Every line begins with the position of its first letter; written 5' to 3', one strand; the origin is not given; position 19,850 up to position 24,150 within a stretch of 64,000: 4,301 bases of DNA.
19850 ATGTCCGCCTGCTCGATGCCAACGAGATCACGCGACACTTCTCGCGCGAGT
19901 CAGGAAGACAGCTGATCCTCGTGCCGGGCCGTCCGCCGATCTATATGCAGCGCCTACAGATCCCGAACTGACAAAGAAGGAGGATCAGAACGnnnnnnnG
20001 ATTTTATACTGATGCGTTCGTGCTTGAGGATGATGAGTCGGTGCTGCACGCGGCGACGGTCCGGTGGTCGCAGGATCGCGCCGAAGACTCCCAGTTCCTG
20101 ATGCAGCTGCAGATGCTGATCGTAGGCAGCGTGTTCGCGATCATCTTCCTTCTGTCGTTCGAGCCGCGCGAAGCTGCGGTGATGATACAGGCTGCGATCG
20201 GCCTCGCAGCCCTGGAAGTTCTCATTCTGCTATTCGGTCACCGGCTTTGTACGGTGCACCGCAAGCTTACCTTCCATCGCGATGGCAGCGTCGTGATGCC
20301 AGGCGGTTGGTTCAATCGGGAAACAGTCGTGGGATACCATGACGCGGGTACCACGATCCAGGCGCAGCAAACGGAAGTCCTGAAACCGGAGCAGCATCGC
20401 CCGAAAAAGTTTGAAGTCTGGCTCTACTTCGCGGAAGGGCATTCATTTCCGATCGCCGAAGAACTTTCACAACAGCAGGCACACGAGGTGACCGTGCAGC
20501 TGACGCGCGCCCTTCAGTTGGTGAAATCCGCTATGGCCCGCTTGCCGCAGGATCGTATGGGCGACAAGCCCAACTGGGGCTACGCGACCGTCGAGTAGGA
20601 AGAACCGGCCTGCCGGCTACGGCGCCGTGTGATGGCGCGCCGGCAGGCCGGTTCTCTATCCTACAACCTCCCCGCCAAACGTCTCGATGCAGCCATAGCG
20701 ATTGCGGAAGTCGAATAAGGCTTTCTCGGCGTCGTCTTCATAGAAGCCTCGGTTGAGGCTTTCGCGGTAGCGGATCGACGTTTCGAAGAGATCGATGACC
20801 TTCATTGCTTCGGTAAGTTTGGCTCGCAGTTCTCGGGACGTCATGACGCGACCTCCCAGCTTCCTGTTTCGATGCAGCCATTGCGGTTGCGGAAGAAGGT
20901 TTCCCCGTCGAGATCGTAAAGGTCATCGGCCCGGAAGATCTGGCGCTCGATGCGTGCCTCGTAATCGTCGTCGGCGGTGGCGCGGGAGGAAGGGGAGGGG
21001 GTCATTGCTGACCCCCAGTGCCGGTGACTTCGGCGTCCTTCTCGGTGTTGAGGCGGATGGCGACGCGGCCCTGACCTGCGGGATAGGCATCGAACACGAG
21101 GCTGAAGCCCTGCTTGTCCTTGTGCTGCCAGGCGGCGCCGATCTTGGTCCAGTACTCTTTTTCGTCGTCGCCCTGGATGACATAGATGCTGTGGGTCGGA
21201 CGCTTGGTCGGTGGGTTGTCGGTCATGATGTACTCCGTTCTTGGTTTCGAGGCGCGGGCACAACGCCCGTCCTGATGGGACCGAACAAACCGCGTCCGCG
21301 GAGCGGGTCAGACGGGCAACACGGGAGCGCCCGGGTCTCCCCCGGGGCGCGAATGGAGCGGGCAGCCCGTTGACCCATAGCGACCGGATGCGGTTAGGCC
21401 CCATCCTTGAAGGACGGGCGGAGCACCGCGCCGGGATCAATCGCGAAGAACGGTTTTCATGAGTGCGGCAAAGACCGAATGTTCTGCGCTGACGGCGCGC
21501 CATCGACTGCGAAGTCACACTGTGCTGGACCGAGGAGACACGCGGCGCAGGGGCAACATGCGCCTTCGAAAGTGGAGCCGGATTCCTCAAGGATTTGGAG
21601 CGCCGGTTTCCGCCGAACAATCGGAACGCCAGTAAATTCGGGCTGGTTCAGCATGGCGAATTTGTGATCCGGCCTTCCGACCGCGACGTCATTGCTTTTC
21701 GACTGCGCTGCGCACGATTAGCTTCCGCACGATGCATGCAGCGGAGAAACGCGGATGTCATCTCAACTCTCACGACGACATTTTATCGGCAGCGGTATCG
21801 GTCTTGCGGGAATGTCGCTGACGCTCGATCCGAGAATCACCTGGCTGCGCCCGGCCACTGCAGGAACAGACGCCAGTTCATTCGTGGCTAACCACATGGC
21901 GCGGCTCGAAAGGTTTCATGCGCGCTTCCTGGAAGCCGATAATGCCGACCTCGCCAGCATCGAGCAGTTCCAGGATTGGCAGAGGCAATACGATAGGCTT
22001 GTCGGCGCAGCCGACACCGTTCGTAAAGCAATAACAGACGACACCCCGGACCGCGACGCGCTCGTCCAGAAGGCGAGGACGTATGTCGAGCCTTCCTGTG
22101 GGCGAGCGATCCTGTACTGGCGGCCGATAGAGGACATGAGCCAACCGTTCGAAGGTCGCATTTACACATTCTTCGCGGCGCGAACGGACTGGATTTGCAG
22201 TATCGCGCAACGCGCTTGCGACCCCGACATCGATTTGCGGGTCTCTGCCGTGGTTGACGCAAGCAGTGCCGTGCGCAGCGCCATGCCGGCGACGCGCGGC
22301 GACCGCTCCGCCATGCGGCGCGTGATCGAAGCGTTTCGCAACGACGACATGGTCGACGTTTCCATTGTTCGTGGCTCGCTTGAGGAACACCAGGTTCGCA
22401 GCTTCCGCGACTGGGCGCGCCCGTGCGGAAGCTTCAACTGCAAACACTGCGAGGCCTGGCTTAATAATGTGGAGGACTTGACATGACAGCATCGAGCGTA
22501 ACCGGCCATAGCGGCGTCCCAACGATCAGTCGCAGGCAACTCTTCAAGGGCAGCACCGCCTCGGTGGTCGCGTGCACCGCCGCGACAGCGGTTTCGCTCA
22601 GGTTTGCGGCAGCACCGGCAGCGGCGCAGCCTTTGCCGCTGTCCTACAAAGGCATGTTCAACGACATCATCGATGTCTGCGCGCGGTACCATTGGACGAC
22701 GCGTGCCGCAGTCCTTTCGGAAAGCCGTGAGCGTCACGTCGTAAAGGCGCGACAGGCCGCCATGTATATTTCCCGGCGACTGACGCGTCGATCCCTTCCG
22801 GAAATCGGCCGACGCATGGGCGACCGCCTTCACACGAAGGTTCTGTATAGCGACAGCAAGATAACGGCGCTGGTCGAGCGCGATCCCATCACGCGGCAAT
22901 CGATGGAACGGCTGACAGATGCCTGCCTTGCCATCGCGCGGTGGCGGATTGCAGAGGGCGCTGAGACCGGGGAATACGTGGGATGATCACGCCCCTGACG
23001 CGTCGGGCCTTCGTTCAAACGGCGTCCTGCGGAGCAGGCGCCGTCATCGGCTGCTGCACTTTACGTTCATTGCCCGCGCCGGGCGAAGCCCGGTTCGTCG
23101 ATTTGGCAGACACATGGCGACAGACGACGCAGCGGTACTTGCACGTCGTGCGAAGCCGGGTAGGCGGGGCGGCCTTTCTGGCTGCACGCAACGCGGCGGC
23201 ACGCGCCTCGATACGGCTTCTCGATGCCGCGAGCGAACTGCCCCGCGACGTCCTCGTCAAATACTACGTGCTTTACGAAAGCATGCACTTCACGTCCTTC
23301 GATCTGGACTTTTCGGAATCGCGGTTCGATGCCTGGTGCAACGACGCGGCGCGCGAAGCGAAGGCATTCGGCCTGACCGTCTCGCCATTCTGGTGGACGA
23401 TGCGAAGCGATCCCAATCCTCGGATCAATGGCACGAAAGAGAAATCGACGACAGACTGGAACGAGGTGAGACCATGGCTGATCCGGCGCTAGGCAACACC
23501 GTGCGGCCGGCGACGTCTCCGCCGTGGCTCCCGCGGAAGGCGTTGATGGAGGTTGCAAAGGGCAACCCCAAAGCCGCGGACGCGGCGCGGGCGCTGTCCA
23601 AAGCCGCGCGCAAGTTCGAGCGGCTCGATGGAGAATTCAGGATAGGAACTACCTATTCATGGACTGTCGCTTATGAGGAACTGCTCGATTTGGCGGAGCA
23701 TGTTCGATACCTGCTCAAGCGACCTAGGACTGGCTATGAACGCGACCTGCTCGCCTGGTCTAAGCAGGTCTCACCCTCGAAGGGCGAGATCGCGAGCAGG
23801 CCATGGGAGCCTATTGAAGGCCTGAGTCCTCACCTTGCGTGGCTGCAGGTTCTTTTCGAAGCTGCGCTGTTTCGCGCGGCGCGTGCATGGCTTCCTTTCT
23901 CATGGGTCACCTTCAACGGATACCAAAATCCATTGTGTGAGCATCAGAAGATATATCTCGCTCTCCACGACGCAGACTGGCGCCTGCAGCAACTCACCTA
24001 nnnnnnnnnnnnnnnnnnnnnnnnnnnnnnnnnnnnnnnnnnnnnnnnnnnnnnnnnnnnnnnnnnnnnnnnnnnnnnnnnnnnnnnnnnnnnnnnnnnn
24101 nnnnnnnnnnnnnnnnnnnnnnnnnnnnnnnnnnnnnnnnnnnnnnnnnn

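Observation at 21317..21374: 58-nt conserved leader motif with a covarying GC hairpin upstream of backbone genes (second copy 51478-51535)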

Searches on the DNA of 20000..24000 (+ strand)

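Call 7: search_dna_similar(query=window:20000-24000:+, collection=plasmids, mode=near, max_rows=15)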
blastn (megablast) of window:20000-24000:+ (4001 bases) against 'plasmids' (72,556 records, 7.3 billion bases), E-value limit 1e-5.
No match.

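Call 14: search_rna_families(source=window, start=21150, end=21800, threshold=evalue, max_evalue=10, show_alignments=3)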
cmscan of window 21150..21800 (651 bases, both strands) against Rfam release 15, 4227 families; matches with E-value up to 10: 0.
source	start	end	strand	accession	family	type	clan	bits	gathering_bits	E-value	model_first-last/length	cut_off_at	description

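Call 17: search_dna_similar(query=window:21300-21425:-, collection=plasmids, mode=distant, max_rows=40, max_evalue=1)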
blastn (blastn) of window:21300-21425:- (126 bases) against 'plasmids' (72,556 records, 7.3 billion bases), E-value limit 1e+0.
Records with a match: 3; places in all: 3; records where one place covers at least 80% of the query: 0.
Best place of each record, by identity: 95-99% 2; 60-80% 1.
By first word of the organism name: Sediminicoccus 1; Variovorax 1; Ancylobacter 1.
By predicted mobility (MOB-suite, as given by PLSDB): non-mobilizable 3.
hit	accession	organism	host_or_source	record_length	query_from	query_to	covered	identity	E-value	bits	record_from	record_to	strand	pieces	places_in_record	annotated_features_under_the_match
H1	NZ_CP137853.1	Sediminicoccus rosea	-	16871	24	123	79%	71.6%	9e-2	44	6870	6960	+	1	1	none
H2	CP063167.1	Variovorax paradoxus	-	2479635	52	77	21%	96.2%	9e-2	44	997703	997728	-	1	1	none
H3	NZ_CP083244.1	Ancylobacter polymorphus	activated sludge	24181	53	77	20%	96.0%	3e-1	42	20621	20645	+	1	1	none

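Call 19: get_annotated_region(hit=H1, flank=3000)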
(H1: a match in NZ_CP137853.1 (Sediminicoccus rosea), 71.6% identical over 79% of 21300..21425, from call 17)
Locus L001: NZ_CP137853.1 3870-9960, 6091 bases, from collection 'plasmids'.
description: Sediminicoccus rosea strain R-30 plasmid p17, complete sequence
organism: Sediminicoccus rosea (NCBI taxid 1225128)
taxonomy: Bacteria; Pseudomonadota; Alphaproteobacteria; Rhodospirillales; Acetobacteraceae; Sediminicoccus; Sediminicoccus rosea
host: -; source: -; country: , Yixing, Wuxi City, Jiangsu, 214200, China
typing (MOB-suite, as given by PLSDB): non-mobilizable
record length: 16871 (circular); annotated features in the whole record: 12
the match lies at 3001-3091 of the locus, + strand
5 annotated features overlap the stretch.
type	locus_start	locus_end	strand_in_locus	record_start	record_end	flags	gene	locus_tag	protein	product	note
CDS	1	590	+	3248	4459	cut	-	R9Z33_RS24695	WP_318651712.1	AAA family ATPase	-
CDS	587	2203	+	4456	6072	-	-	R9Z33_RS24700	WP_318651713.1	type I restriction-modification system subunit M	GO:0006306 - DNA methylation [Evidence IEA]; GO:0009307 - DNA restriction-modification system [Evidence IEA]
CDS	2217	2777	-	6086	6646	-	-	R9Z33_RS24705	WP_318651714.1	recombinase family protein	GO:0006310 - DNA recombination [Evidence IEA]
CDS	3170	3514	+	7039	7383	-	-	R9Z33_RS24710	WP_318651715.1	DUF3768 domain-containing protein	-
CDS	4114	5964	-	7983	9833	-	-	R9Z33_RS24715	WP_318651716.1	type IV secretory system conjugative DNA transfer family protein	-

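Call 20: get_annotated_region(hit=H2, flank=3000)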
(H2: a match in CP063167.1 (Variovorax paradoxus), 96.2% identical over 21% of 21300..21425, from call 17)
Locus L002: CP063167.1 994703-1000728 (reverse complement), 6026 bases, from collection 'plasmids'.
description: Variovorax paradoxus strain VAI-C plasmid unnamed, complete sequence
organism: Variovorax paradoxus (NCBI taxid 34073)
taxonomy: Bacteria; Pseudomonadota; Betaproteobacteria; Burkholderiales; Comamonadaceae; Variovorax; Variovorax paradoxus
host: -; source: -; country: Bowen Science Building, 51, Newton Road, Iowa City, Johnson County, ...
typing (MOB-suite, as given by PLSDB): non-mobilizable
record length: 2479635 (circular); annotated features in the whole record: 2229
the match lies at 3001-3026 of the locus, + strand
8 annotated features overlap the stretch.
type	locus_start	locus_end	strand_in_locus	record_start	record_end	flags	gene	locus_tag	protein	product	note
CDS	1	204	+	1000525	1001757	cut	-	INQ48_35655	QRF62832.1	DUF2357 domain-containing protein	-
CDS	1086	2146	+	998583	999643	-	-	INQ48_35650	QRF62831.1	IS3 family transposase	-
CDS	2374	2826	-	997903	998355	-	-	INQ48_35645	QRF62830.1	hypothetical protein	-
CDS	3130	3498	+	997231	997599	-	-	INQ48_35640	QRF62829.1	phosphoglycerate kinase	-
CDS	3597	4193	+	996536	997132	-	-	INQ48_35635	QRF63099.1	hypothetical protein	-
CDS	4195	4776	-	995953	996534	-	-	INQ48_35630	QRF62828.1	hypothetical protein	-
CDS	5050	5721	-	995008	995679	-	-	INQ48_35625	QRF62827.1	hypothetical protein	-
CDS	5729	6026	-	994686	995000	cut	-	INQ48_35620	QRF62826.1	hypothetical protein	-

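Call 21: get_annotated_region(hit=H3, flank=3000)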
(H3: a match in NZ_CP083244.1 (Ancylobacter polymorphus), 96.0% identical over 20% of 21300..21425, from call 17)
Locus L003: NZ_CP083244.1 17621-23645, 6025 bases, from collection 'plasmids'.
description: Ancylobacter polymorphus strain ZM13 plasmid pE, complete sequence
organism: Ancylobacter polymorphus (NCBI taxid 223390)
taxonomy: Bacteria; Pseudomonadota; Alphaproteobacteria; Hyphomicrobiales; Xanthobacteraceae; Ancylobacter; Ancylobacter polymorphus
host: -; source: activated sludge; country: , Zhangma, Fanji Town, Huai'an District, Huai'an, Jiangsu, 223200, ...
typing (MOB-suite, as given by PLSDB): non-mobilizable
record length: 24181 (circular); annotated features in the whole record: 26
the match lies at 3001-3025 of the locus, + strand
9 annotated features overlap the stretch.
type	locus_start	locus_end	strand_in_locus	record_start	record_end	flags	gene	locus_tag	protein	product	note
CDS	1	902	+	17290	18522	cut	-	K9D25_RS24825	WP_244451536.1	replication initiator protein A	-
CDS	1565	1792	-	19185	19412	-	-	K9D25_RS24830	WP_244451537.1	hypothetical protein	-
CDS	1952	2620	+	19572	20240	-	-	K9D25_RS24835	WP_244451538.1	hypothetical protein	-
CDS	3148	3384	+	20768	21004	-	-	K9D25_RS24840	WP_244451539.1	hypothetical protein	-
CDS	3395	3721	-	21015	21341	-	-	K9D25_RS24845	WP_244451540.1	hypothetical protein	-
CDS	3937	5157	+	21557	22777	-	mobQ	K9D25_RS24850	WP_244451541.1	MobQ family relaxase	-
CDS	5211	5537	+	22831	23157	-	-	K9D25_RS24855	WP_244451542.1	type II toxin-antitoxin system RelE/ParE family toxin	GO:0008219 - cell death [Evidence IEA]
CDS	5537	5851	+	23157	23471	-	-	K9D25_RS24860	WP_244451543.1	transcriptional regulator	-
CDS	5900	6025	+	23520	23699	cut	-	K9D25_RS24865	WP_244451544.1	hypothetical protein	-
